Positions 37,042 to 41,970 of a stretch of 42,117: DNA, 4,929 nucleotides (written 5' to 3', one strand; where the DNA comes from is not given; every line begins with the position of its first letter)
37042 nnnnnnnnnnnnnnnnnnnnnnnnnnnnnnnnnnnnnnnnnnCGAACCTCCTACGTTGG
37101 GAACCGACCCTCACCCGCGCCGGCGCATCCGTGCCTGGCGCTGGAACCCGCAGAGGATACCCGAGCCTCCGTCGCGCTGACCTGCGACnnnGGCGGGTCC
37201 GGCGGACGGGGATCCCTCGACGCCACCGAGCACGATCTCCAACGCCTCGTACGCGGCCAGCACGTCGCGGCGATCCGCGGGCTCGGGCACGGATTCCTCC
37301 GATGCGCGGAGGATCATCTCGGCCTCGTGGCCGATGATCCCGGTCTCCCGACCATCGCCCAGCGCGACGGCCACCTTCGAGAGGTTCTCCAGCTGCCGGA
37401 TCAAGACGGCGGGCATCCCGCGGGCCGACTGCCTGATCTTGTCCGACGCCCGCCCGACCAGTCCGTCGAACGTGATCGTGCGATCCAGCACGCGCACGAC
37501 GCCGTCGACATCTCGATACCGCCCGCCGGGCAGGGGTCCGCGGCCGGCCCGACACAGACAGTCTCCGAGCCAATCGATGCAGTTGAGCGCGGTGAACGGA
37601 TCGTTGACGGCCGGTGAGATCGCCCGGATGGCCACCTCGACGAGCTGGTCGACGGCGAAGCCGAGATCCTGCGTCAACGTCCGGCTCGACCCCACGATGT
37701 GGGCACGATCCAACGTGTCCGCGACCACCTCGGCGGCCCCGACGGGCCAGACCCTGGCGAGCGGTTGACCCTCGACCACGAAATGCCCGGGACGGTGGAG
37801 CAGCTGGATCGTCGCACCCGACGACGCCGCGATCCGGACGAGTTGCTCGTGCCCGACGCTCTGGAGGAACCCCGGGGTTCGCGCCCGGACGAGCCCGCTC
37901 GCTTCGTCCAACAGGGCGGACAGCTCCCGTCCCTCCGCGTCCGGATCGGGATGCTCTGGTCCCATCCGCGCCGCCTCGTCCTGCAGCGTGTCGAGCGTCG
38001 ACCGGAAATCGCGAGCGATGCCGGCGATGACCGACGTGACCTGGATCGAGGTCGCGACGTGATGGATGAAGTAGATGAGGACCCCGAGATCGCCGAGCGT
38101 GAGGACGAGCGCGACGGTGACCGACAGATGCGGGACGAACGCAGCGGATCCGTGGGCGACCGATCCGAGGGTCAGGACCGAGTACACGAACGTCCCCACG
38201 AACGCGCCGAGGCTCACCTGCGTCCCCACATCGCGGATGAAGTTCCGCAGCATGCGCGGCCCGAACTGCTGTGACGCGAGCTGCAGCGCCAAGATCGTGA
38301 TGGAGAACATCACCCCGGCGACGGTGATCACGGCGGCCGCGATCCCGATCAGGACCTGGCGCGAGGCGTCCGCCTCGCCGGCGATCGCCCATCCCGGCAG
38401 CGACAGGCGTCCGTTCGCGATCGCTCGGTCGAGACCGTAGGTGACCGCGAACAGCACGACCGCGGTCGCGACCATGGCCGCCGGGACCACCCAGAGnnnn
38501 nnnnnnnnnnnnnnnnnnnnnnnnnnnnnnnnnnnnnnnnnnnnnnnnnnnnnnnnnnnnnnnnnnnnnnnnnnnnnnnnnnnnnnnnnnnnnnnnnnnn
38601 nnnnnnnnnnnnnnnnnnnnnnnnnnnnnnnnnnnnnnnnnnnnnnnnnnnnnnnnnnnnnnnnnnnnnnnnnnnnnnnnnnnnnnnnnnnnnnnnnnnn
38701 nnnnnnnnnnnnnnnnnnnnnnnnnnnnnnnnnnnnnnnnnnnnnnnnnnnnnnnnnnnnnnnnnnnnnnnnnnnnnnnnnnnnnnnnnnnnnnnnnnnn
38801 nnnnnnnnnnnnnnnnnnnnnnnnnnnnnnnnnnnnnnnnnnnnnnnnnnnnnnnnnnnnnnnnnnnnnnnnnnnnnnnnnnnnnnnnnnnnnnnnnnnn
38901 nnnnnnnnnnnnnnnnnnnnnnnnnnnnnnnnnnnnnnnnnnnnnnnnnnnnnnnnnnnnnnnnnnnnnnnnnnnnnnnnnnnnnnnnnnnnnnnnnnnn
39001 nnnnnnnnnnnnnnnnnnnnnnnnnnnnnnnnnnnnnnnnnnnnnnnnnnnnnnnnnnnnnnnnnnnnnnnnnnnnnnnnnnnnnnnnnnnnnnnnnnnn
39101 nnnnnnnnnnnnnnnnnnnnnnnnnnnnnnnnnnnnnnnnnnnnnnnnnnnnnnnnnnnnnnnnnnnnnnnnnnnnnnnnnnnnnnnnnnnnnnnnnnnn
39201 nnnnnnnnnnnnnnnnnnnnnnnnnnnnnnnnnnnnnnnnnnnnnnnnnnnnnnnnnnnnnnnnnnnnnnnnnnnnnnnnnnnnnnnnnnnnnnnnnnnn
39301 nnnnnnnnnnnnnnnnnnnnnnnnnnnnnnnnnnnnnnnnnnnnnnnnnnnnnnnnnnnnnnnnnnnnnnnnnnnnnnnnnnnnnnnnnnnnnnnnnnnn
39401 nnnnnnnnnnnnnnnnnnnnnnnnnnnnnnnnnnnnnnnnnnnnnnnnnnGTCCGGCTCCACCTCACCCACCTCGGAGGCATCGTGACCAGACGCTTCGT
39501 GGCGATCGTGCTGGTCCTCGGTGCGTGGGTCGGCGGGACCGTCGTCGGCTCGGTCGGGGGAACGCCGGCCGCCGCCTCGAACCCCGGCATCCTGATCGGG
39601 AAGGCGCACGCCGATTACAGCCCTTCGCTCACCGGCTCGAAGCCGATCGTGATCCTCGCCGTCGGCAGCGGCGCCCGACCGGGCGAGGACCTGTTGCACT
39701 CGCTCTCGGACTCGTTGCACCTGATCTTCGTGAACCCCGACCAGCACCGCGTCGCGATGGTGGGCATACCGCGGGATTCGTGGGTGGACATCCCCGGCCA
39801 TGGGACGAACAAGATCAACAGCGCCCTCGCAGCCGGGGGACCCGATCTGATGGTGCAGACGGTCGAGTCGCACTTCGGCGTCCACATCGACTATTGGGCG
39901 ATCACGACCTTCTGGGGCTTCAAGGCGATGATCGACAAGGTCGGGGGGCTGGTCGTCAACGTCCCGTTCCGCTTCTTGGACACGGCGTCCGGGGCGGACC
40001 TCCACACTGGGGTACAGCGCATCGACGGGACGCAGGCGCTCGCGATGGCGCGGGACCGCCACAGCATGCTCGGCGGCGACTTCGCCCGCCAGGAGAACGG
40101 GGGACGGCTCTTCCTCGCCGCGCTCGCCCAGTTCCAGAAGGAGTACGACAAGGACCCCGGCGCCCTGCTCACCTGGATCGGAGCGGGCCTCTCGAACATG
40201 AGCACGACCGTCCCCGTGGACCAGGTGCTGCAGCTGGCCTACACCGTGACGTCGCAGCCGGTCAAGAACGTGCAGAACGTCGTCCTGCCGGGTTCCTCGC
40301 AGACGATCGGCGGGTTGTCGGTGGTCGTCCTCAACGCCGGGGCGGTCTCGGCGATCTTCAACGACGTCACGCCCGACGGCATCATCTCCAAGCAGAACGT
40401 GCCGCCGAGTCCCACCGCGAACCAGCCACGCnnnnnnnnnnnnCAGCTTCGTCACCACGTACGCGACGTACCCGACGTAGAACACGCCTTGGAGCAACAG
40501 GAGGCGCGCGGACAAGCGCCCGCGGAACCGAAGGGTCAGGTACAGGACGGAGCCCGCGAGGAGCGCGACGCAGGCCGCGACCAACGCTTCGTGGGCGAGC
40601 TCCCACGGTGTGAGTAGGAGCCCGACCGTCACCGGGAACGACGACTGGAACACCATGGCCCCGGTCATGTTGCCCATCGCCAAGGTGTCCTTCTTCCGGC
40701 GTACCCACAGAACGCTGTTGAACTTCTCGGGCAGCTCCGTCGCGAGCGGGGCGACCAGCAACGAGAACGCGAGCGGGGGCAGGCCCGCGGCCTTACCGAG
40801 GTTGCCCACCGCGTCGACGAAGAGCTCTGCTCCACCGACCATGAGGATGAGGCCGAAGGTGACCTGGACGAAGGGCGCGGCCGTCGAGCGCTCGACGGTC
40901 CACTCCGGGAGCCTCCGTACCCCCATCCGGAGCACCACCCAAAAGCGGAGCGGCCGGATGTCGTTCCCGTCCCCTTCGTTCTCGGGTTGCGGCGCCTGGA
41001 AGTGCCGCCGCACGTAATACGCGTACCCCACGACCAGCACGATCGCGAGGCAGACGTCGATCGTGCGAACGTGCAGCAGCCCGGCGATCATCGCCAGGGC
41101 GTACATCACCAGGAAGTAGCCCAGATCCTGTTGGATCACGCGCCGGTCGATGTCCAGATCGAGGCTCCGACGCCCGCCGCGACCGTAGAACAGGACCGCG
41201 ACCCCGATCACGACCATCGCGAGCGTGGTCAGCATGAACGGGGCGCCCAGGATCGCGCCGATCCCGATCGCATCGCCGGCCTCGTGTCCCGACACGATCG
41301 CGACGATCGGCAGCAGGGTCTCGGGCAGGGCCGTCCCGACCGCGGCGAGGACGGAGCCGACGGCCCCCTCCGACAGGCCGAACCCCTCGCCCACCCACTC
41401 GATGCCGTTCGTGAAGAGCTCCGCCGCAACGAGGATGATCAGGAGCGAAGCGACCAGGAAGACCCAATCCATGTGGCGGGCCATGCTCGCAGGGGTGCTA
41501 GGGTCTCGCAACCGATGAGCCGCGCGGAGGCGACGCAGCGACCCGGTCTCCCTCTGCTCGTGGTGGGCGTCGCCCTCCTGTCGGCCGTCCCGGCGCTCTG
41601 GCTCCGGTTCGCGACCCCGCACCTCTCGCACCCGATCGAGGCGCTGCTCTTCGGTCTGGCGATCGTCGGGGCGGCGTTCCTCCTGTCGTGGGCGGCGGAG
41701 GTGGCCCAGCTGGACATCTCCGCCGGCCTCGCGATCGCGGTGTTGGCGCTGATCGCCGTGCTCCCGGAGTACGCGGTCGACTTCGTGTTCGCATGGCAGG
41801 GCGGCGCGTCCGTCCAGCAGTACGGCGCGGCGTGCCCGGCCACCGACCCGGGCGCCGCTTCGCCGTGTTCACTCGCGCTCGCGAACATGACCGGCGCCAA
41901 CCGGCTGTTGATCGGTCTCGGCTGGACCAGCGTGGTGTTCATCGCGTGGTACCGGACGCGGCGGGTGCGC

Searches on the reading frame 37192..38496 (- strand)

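Call 15: search_protein_families(library=pfam, proteins=[window:37192-38496:-], max_evalue=0.001)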
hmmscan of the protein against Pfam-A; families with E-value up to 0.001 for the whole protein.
window:37192-38496:- (435 aa): 1 family
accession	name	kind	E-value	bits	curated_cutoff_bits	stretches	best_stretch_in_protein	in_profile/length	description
PF10011.15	DUF2254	-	5.9e-113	377.8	28.8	1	1-372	4-366/368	Predicted membrane protein (DUF2254)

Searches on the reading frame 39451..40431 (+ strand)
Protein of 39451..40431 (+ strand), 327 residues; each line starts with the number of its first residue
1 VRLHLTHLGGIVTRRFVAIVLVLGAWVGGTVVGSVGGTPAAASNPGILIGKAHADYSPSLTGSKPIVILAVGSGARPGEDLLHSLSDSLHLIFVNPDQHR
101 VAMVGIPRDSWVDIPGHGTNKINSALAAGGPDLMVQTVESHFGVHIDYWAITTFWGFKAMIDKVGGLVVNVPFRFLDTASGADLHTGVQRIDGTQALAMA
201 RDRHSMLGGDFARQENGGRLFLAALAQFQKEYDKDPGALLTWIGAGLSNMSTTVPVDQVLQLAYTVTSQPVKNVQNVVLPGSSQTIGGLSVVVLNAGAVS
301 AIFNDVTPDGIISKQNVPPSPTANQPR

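Call 15: search_protein_families(library=pfam, proteins=[window:39451-40431:+], max_evalue=0.001)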
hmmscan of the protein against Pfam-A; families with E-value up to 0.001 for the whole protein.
window:39451-40431:+ (327 aa): 1 family
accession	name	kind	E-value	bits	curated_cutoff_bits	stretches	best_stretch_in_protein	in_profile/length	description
PF03816.19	LytR_cpsA_psr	-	8.7e-37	127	24.6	1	86-226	2-145/150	LytR_cpsA_psr family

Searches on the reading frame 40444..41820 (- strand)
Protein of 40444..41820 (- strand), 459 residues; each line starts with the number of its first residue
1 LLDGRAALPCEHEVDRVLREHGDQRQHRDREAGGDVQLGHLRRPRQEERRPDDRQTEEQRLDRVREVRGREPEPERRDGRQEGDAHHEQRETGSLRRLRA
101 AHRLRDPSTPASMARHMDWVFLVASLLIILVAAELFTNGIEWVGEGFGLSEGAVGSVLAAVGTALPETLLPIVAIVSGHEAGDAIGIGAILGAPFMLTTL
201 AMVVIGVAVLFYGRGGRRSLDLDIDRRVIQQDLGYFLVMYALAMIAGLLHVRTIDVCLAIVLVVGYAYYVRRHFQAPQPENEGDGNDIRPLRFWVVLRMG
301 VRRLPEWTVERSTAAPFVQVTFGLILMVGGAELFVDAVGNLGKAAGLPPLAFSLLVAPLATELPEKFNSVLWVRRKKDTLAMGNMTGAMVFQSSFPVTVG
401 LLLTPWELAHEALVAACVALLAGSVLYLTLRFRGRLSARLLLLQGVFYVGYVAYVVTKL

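Call 15: search_protein_families(library=pfam, proteins=[window:40444-41820:-], max_evalue=0.001)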
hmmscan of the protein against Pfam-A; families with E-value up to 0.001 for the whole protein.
window:40444-41820:- (459 aa): 1 family
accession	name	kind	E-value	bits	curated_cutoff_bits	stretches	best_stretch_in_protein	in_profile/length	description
PF01699.29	Na_Ca_ex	-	7.5e-31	107.6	24.9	2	317-455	3-149/151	Sodium/calcium exchanger protein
